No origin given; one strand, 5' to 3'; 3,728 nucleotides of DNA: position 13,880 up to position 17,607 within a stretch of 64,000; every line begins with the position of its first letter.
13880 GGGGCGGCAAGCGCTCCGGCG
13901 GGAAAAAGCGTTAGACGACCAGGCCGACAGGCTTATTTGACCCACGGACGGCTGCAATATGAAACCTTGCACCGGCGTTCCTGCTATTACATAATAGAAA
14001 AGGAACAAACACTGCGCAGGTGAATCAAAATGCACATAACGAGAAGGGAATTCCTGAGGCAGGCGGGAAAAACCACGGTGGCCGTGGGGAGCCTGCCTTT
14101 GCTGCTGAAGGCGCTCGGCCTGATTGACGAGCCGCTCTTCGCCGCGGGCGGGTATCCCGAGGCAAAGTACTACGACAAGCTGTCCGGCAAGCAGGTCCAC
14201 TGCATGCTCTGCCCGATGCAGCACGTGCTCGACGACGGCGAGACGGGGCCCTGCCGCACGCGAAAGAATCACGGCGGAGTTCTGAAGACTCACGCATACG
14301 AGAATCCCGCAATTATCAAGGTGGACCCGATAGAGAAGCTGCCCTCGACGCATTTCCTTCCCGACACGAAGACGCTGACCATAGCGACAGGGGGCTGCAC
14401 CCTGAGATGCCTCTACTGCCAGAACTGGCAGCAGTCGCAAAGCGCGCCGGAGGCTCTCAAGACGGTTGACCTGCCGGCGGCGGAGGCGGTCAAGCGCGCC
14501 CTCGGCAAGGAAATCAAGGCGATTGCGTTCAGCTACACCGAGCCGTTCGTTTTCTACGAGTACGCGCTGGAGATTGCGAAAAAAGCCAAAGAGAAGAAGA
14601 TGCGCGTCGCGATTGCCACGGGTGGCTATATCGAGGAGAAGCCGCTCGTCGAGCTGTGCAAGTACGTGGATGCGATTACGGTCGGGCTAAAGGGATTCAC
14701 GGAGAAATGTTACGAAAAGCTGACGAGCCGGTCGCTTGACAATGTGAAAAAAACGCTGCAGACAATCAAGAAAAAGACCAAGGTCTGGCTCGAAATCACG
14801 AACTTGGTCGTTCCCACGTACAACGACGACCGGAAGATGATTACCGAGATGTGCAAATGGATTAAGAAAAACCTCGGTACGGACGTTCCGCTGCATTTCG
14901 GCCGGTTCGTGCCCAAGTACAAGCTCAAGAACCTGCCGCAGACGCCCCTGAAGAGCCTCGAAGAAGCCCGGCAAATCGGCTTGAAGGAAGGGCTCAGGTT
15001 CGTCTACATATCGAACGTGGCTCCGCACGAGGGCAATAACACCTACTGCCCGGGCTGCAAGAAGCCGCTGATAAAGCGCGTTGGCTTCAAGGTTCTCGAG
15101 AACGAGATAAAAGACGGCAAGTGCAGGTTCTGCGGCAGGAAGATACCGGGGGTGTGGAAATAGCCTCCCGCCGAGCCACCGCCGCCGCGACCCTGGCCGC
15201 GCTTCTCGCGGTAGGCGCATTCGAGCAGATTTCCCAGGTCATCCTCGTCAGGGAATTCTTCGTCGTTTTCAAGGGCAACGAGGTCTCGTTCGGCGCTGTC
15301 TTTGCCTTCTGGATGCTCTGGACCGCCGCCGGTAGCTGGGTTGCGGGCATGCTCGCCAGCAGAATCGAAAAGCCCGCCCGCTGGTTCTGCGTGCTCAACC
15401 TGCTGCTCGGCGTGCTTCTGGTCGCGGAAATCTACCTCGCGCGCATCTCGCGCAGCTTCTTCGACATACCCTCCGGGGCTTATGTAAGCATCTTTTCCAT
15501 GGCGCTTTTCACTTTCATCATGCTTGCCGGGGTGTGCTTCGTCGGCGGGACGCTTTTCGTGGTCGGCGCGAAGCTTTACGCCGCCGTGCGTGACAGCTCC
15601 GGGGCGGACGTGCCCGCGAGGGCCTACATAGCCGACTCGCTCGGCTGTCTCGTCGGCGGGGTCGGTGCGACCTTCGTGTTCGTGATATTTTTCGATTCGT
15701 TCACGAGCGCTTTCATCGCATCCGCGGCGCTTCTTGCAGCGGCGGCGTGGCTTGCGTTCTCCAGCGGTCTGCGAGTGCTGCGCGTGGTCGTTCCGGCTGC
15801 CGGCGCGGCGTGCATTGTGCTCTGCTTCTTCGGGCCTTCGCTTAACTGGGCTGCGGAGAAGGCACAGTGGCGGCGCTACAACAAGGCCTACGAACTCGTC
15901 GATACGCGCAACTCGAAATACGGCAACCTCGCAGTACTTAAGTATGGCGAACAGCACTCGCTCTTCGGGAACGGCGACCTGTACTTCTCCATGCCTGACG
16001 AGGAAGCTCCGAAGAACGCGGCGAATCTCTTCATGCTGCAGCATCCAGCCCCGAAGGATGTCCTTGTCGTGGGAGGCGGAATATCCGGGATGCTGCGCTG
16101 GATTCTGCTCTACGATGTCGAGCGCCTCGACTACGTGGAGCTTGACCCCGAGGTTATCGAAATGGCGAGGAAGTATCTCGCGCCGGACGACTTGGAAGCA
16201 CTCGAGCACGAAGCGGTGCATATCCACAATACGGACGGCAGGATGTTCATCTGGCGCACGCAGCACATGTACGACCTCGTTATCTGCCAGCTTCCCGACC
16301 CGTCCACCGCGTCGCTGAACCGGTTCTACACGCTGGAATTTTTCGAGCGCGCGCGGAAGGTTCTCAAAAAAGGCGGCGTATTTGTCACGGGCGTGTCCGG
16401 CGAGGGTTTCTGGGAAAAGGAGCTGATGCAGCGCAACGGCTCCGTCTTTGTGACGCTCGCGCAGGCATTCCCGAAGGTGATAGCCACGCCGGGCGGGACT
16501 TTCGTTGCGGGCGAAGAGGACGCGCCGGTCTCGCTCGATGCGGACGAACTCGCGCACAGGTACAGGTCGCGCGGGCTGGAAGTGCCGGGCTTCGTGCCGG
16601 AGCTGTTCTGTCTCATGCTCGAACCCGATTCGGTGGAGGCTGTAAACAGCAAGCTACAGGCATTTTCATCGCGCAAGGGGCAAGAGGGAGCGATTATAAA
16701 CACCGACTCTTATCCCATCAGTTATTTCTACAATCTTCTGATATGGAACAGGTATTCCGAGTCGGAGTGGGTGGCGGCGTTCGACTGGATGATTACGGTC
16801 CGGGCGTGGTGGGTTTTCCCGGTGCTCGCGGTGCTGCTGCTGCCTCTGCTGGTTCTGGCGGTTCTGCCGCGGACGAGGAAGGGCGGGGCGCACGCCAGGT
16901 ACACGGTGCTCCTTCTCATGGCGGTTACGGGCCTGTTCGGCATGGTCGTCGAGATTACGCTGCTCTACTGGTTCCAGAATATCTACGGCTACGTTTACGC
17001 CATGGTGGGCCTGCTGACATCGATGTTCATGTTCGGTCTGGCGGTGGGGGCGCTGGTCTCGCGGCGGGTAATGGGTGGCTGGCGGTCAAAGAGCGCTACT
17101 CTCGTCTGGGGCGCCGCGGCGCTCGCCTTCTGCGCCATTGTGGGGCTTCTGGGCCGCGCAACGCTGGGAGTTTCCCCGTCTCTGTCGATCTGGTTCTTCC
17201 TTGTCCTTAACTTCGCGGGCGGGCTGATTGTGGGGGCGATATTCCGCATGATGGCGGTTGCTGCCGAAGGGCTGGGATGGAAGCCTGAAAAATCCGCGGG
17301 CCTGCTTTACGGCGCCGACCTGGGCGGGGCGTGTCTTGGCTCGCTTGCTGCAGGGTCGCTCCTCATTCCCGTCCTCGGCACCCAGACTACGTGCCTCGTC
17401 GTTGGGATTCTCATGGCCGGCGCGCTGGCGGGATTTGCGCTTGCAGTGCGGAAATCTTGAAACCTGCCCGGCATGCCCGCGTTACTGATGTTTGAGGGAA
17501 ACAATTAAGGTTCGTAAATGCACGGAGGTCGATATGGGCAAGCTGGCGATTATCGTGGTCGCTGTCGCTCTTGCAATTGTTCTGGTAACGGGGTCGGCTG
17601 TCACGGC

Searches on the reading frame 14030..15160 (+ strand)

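Call 47: search_protein_families(library=pfam, proteins=[window:14030-15160:+], max_evalue=0.000001)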
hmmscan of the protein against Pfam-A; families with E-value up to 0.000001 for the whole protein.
window:14030-15160:+ (377 aa): 1 family
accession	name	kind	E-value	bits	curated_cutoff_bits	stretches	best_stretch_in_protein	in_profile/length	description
PF04055.27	Radical_SAM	-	5.2e-18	66.2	29.5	1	118-268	2-158/166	Radical SAM superfamily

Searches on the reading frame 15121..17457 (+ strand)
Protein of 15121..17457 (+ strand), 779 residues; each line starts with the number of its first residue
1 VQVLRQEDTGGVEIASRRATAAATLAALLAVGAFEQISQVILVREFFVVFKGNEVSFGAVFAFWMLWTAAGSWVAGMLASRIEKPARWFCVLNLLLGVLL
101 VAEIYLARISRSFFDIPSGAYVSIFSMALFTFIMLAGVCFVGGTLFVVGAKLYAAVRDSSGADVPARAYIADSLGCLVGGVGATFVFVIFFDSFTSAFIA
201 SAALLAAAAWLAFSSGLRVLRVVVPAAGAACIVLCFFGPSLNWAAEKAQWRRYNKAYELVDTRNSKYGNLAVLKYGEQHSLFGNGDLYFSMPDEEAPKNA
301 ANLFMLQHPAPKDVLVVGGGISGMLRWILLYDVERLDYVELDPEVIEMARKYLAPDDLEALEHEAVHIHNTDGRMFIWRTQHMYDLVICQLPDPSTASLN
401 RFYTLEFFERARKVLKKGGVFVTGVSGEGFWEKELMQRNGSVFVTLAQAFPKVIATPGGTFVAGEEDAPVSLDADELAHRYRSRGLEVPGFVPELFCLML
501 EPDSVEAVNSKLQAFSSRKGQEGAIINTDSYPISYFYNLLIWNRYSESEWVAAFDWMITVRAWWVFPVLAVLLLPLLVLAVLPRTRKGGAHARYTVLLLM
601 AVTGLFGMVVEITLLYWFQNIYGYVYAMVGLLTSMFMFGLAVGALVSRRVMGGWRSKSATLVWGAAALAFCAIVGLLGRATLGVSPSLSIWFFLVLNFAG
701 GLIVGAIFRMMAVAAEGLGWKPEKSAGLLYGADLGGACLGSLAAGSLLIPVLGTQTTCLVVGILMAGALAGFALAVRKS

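Call 47: search_protein_families(library=pfam, proteins=[window:15121-17457:+], max_evalue=0.000001)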
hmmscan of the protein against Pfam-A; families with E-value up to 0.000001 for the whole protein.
window:15121-17457:+ (779 aa): 1 family
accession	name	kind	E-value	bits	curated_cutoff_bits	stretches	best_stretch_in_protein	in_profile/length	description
PF01564.23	Spermine_synth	-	5.4e-28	98.2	22.9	1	302-438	10-144/186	Spermine/spermidine synthase domain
